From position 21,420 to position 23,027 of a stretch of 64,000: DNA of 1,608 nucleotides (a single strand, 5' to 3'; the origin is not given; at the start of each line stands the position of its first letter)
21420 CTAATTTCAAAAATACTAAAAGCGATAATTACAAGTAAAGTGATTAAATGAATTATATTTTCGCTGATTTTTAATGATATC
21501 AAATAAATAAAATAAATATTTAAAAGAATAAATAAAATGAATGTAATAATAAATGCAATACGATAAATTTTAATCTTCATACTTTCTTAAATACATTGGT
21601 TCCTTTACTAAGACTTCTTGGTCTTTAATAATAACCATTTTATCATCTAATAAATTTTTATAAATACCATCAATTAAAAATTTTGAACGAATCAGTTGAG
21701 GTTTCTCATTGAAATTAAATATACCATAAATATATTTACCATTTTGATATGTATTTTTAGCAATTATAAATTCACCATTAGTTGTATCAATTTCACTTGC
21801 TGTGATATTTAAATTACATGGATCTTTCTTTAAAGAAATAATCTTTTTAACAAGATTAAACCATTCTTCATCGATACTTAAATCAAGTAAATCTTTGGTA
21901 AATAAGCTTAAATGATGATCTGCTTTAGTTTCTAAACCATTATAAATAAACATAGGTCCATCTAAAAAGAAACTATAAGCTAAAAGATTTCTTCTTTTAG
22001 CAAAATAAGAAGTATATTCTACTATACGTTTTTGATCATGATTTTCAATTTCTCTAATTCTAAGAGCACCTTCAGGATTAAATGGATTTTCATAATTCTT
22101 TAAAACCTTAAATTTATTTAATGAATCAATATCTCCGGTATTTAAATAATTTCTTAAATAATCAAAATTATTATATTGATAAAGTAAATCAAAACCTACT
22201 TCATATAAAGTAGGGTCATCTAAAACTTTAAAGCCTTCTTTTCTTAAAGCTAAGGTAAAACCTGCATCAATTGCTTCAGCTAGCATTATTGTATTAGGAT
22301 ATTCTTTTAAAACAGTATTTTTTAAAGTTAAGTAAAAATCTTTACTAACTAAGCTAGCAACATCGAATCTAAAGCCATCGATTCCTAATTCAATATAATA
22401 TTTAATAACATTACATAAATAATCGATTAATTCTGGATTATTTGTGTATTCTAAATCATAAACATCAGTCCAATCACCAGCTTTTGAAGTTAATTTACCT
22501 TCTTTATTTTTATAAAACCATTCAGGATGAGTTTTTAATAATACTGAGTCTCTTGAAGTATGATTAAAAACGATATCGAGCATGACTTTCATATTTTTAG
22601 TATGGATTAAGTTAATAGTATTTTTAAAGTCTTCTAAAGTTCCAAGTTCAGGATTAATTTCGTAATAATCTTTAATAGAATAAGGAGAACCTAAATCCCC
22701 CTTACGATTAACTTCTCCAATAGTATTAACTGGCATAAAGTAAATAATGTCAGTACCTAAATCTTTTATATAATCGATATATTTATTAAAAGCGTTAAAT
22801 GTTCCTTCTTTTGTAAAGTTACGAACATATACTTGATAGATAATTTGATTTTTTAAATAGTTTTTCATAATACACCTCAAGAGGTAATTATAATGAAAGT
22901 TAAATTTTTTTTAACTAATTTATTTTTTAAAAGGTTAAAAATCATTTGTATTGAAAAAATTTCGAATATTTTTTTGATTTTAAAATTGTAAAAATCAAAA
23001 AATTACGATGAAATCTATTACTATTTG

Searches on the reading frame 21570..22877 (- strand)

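Call 11: search_protein_families(library=pfam, proteins=[window:21570-22877:-], max_evalue=0.001)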
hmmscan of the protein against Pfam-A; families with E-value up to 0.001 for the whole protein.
window:21570-22877:- (435 aa): 3 families
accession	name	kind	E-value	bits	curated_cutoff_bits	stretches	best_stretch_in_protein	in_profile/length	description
PF00128.31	Alpha-amylase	-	2.1e-32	113.4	22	1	23-319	14-356/446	Alpha amylase, catalytic domain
PF14701.12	hDGE_amylase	-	5e-14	52.7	27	1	25-125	19-121/439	Glycogen debranching enzyme, glucanotransferase domain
PF18612.7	Bac_A_amyl_C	-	6e-07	29.5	25.9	1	372-425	10-63/69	Bacterial Alpha amylase C-terminal domain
